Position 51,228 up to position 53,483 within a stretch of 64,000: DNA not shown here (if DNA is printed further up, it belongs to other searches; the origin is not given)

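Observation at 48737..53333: Ldh_2 2-hydroxyacid dehydrogenase, ALS-like TPP enzyme and HAD phosphatase: a candidate non-sugar substituent pathway inside the glycan island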

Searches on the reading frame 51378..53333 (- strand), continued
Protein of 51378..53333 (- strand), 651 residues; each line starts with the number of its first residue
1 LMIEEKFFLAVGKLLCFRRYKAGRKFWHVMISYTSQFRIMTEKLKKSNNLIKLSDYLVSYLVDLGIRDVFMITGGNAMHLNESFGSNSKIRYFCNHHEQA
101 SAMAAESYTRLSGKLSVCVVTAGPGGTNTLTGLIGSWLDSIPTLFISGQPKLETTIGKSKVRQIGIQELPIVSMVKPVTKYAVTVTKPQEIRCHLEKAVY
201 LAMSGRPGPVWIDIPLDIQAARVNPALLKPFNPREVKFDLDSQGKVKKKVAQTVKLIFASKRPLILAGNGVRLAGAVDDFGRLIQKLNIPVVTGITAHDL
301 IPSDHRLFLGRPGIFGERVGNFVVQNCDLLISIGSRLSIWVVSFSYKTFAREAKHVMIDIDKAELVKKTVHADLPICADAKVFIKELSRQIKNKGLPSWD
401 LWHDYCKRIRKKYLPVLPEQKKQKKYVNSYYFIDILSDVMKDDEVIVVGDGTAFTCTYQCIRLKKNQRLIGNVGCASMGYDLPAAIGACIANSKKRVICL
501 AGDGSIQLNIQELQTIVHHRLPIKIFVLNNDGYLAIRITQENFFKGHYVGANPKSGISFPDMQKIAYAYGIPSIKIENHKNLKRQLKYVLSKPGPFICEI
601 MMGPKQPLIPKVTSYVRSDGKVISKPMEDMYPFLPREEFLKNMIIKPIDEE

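Call 24: find_related_loci(query=A1, collection=genome_contigs, flank=10000)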
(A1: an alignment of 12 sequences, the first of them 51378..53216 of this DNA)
Query A1 (612 aa) in genome_contigs; peptide patterns used: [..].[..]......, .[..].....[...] (x = any residue, [..] = any of these).
600 stretches matched a pattern (row limit reached: there are more); 592 encode a relative of the query (tblastn E <= 1e-3); the best 80 are kept; 80 distinct loci.
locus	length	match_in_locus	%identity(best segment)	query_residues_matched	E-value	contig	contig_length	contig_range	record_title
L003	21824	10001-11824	58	3-612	0e+0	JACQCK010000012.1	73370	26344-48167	MAG: Candidatus Roizmanbacteria bacterium isolate NC_groundwater_966_Pr1_S-0.2um_45_16 Montesol18-Sp2_coassembly_scaffol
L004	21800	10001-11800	54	12-610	0e+0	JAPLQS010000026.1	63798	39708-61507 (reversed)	MAG: Nitrosospira sp. isolate LacPavin_0818_WC40_MAG_55_48 LacPavin_0818_WC40_scaffold_329149, whole genome shotgun sequ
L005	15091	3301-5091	52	11-606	0e+0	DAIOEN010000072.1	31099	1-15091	MAG TPA_asm: Vulcanimicrobiota bacterium isolate CTOTU7676 NODE_2513_length_31099_cov_25.993235, whole genome shotgun se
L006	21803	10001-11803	52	6-611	0e+0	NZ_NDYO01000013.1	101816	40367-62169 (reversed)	Campylobacter concisus strain Lasto28.99 Contig013, whole genome shotgun sequence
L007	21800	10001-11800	49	10-610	0e+0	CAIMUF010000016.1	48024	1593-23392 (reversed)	MAG: uncultured Sulfuricurvum sp. isolate MJ-time_bin-9098 genome assembly, contig: bin-9098:16/86, whole genome shotgun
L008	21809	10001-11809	52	5-610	0e+0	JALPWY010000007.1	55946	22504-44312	Nitrospinaceae bacterium isolate AH-679-O07 AH-679-O07_NODE_7, whole genome shotgun sequence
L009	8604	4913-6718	50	6-610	0e+0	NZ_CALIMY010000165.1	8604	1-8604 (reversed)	MAG: uncultured Campylobacter sp. isolate ERR589645_bin.25_CONCOCT_v1.1_MAG ERZ773003.2611, whole genome shotgun sequenc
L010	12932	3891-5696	50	6-610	0e+0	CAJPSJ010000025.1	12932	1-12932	MAG: uncultured Campylobacter sp. isolate SRR9217463-mag-bin.3 genome assembly, contig: SRR9217463-mag-bin.3_432, whole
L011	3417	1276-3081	50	6-610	0e+0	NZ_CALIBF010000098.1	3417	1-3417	MAG: uncultured Campylobacter sp. isolate ERR589644_bin.42_CONCOCT_v1.1_MAG ERZ773083.11301, whole genome shotgun sequen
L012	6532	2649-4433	50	11-609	0e+0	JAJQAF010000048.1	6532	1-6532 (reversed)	MAG: Campylobacter sp. isolate BH.8_9 NODE_1577_length_6532_cov_15.576501, whole genome shotgun sequence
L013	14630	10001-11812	52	10-611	0e+0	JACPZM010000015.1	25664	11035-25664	MAG: Candidatus Troglogloeales bacterium isolate NC_groundwater_889_Pr1_S2p5_48_16 Montesol18_S2p5_coassembly_scaffold_6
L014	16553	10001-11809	51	5-610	0e+0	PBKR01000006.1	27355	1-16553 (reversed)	MAG: Nitrosomonadaceae bacterium isolate SP263 117738, whole genome shotgun sequence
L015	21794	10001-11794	50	10-611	0e+0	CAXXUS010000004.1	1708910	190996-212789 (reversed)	MAG: Arcobacteraceae bacterium isolate 14eb39f1-fa00-480d-8321-37262f8b6e2f genome assembly, contig: contig_4, whole gen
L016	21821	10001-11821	49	6-611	0e+0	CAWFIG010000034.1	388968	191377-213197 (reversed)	MAG: uncultured Planctomycetia bacterium isolate MFD02416.bin.2.188 genome assembly, contig: contig_96790, whole genome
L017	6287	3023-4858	48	10-606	0e+0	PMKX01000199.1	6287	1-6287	MAG: Actinomycetota bacterium isolate fen_672 73.20120600_E1D.40_contig_60851, whole genome shotgun sequence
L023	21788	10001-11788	50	10-609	0e+0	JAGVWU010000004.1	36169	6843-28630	Candidatus Pacearchaeota archaeon isolate RIFOXYC1_FULL_30_12 rifoxyc1_full_scaffold_368, whole genome shotgun sequence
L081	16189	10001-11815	55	10-612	0e+0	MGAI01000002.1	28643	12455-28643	MAG: Candidatus Roizmanbacteria bacterium RIFCSPLOWO2_01_FULL_37_16 rifcsplowo2_01_scaffold_10403, whole genome shotgun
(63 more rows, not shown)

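Call 30: search_protein_families(library=pfam, proteins=[L081:8263-9213:+, L023:7301-8704:+, L023:5258-7276:+, L023:12613-14223:+, L008:5094-6503:+, L008:6733-7860:+, L008:7996-8670:+, L008:8729-9217:+, L008:11843-12700:+, L008:12748-13401:+], max_evalue=0.001)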
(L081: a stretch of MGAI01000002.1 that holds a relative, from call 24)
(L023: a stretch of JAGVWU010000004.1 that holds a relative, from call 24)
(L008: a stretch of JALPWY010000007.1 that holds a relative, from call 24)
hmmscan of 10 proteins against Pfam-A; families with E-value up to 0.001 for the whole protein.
L081:8263-9213:+ (316 aa): 3 families
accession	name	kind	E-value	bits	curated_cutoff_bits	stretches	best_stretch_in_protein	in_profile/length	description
PF02826.25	2-Hacid_dh_C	-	1.5e-54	184.5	25.1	1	108-285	1-178/178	D-isomer specific 2-hydroxyacid dehydrogenase, NAD binding domain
PF00389.36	2-Hacid_dh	-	2.4e-28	98.9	24.6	1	12-313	8-131/134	D-isomer specific 2-hydroxyacid dehydrogenase, catalytic domain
PF00670.27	AdoHcyase_NAD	-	0.00037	21.1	27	1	150-236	23-110/162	S-adenosyl-L-homocysteine hydrolase, NAD binding domain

L023:7301-8704:+ (467 aa): 2 families
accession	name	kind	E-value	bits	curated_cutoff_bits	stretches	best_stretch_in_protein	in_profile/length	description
PF04055.27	Radical_SAM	-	6.1e-17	62.7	29.5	1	61-235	2-164/166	Radical SAM superfamily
PF06969.22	HemN_C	-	1.6e-08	34.9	24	1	371-440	1-67/67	HemN C-terminal domain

L023:5258-7276:+ (672 aa): 2 families
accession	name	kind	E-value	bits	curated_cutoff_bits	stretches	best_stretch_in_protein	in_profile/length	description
PF04055.27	Radical_SAM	-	5.1e-12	46.7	29.5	1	197-353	3-155/166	Radical SAM superfamily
PF02310.24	B12-binding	-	5.8e-05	23.4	32.1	1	61-132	51-120/121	B12 binding domain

L023:12613-14223:+ (536 aa): 2 families
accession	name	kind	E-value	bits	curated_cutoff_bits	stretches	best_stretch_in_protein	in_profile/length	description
PF04055.27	Radical_SAM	-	3.7e-17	63.4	29.5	1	210-371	3-165/166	Radical SAM superfamily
PF02310.24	B12-binding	-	1.8e-13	50.8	32.1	1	17-131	8-120/121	B12 binding domain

L008:5094-6503:+ (469 aa): 2 families
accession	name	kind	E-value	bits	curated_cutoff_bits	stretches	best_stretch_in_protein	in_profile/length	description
PF04055.27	Radical_SAM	-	1.1e-18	68.5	29.5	1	61-237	2-165/166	Radical SAM superfamily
PF06969.22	HemN_C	-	1.9e-08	34.7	24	1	373-442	2-67/67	HemN C-terminal domain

L008:6733-7860:+ (375 aa): 1 family
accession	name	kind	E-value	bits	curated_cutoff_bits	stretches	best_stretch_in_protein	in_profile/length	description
PF04055.27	Radical_SAM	-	7.4e-24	85.2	29.5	1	54-216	1-161/166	Radical SAM superfamily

L008:7996-8670:+ (224 aa): 5 families
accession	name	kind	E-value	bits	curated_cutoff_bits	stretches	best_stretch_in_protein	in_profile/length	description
PF08241.18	Methyltransf_11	-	6.6e-12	46.3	21.2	1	75-165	1-91/95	Methyltransferase domain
PF13649.12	Methyltransf_25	-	2.9e-10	41.1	27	1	74-161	1-93/97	Methyltransferase domain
PF13847.12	Methyltransf_31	-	7.7e-09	35.8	27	1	70-205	3-145/145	Methyltransferase domain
PF13489.12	Methyltransf_23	-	1.2e-05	25.6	27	1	64-206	14-159/164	Methyltransferase domain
PF08242.18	Methyltransf_12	-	0.00039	21.5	30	1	75-160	1-91/98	Methyltransferase domain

L008:8729-9217:+ (162 aa): 1 family
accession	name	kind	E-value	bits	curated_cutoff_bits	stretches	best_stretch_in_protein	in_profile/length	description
PF00293.34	NUDIX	-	3.4e-12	47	21.1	1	6-117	2-120/134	NUDIX domain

L008:11843-12700:+ (285 aa): 1 family
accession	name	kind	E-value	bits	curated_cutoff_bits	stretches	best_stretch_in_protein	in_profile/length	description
PF05721.19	PhyH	-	1.6e-10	42.1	22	1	32-226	2-211/213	Phytanoyl-CoA dioxygenase (PhyH)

L008:12748-13401:+ (217 aa): 6 families
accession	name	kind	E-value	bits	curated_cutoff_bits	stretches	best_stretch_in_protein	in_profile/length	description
PF08241.18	Methyltransf_11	-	6.3e-12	46.4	21.2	1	54-146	1-95/95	Methyltransferase domain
PF13649.12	Methyltransf_25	-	1.3e-09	39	27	1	54-142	2-97/97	Methyltransferase domain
PF13489.12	Methyltransf_23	-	7.6e-08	32.7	27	1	47-179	20-155/164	Methyltransferase domain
PF13847.12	Methyltransf_31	-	1.4e-07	31.8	27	1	51-152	5-114/145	Methyltransferase domain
PF08242.18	Methyltransf_12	-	1.8e-06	29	30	1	54-144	1-98/98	Methyltransferase domain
PF02353.26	CMAS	-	5.3e-05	23.1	27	1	51-154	64-172/273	Mycolic acid cyclopropane synthetase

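Call 31: search_protein_families(library=pfam, proteins=[L008:9233-10000:+, L023:9260-10000:+], max_evalue=10)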
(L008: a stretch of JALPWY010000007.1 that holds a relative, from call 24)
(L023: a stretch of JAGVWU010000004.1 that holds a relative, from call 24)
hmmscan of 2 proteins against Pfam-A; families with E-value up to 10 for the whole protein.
L008:9233-10000:+ (256 aa): 2 families
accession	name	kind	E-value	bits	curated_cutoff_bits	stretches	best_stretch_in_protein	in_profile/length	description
PF01050.24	MannoseP_isomer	-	0.023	15.3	23.6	1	41-124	12-95/116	Mannose-6-phosphate isomerase C-terminal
PF10505.14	NARG2_C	-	0.19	11.6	30.8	1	3-95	14-108/211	NMDA receptor-regulated gene protein 2 C-terminus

L023:9260-10000:+ (247 aa): 6 families
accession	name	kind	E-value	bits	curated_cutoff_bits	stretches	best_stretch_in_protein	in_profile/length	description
PF01050.24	MannoseP_isomer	-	0.0013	19.3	23.6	1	35-127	11-103/116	Mannose-6-phosphate isomerase C-terminal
PF07883.17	Cupin_2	-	0.0035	17.5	27.2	1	58-116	4-61/70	Cupin domain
PF22200.2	ExsA_N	-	0.021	15.6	27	1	78-170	5-96/136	ExsA N-terminal regulatory domain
PF00190.28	Cupin_1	-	0.021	14.8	22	1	42-129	22-118/151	Cupin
PF18037.7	Ubiquitin_5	-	0.12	13.2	23.2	1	77-119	39-82/98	Ubiquitin-like domain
PF10077.14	DUF2314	-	0.14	12.8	22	1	3-41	39-77/134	Uncharacterized protein conserved in bacteria (DUF2314)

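Call 56: search_protein_families(library=ncbifam, proteins=[L081:8263-9213:+], max_evalue=1e-10)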
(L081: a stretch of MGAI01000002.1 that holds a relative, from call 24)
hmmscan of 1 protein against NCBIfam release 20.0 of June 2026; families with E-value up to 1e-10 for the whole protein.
L081:8263-9213:+ (316 aa): 21 families
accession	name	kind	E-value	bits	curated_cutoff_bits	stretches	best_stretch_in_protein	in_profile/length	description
NF005069.0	PRK06487.1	equivalog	1.3e-69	234.7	448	1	22-315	28-319/320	2-hydroxyacid dehydrogenase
TIGR01327.1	PGDH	equivalog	3.2e-68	230.8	454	1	24-312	20-306/525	phosphoglycerate dehydrogenase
NF009714.1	PRK13243.1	equivalog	2.3e-67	227.7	455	1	14-310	14-316/332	glyoxylate reductase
NF006263.0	PRK08410.1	equivalog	1.6e-65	221.6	389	1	1-310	1-310/311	D-2-hydroxyacid dehydrogenase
NF005387.0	PRK06932.1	equivalog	3.9e-56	190.3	492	1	28-308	30-311/314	2-hydroxyacid dehydrogenase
NF008759.0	PRK11790.1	equivalog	4.9e-53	180.3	404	1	18-308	27-318/410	phosphoglycerate dehydrogenase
NF000492.1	vanH_gen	exception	6.6e-48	163.4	540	1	33-302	33-306/312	D-lactate dehydrogenase VanH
NF000371.1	vanH_Agroup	exception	3.5e-41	141.4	700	1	32-302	37-311/322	VanH-A/VanH-Pt family D-lactate dehydrogenase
NF011938.0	PRK15409.1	equivalog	5.8e-41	140.6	492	1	38-310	40-312/324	glyoxylate/hydroxypyruvate reductase GhrB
NF041369.1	Dhydh_Halo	equivalog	3.6e-39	134.8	400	1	67-310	56-298/305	D-2-hydroxyacid dehydrogenase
NF006374.0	PRK08605.1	subfamily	6.1e-39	134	356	1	48-304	49-320/332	D-lactate dehydrogenase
NF000004.1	vanH-D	exception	6.2e-39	134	550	1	60-291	67-301/323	D-lactate dehydrogenase VanH-D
NF005027.0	PRK06436.1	equivalog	1.7e-37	129.2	261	1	65-315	48-288/303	2-hydroxyacid dehydrogenase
NF001309.0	PRK00257.1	equivalog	1.9e-36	125.9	434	1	144-303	110-274/379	4-phosphoerythronate dehydrogenase PdxB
NF005750.0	PRK07574.1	equivalog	3e-36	125.3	329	1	34-313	80-363/386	NAD-dependent formate dehydrogenase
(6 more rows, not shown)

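Call 57: search_solved_structures(query=L081:8263-9213:+, max_evalue=1e-25)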
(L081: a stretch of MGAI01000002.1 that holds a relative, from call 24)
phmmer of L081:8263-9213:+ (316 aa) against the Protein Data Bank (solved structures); distinct sequences matched with E-value up to 1e-25: 71 (the best 60 are shown).
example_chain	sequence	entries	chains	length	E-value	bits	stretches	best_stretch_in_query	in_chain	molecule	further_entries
6p2i_A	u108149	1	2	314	2.4e-63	217.3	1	10-315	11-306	Glycerate dehydrogenase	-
1wwk_A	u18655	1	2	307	5.5e-55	189.9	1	7-307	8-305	phosphoglycerate dehydrogenase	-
5tx7_A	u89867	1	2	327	1e-54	189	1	19-315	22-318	D-isomer specific 2-hydroxyacid dehydrogenase family protein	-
5aov_A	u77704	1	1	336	3.4e-49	170.9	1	35-310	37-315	GLYOXYLATE REDUCTASE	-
3kb6_A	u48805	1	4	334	3.8e-48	167.5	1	25-310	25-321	D-lactate dehydrogenase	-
2dbq_A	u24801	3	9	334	5.5e-46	160.4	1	39-310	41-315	Glyoxylate reductase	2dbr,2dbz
6bii_A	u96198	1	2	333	1.5e-45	159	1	37-310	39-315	Glyoxylate reductase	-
9m0t_A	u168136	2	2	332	2.1e-41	145.4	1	38-310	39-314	Probable 2-ketogluconate reductase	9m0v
2cuk_A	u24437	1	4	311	2.2e-41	145.3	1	13-310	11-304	glycerate dehydrogenase/glyoxylate reductase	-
2yq4_A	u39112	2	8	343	1.1e-40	143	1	67-308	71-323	D-ISOMER SPECIFIC 2-HYDROXYACID DEHYDROGENASE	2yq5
9jnq_A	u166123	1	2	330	4.5e-40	141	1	56-297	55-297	McyI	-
9jnr_A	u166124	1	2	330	6.2e-40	140.5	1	56-300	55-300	McyI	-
4prk_A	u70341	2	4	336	2.8e-39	138.4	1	67-307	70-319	4-phosphoerythronate dehydrogenase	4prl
4zgs_A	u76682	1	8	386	5.4e-39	137.4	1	35-263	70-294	Putative D-lactate dehydrogenase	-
8wph_A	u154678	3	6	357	7.2e-39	137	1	57-296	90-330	McyI-NAD | McyI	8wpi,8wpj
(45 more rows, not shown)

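Call 83: search_protein_families(library=pfam, proteins=[L001:19827-21488:+], max_evalue=0.01)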
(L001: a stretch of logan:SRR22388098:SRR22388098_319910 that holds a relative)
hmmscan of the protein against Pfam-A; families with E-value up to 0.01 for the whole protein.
L001:19827-21488:+ (553 aa): 1 family
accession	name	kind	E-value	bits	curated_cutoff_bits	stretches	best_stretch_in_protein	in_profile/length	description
PF02366.24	PMT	-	1.7e-06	28.2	22.7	1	109-247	85-228/245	Dolichyl-phosphate-mannose-protein mannosyltransferase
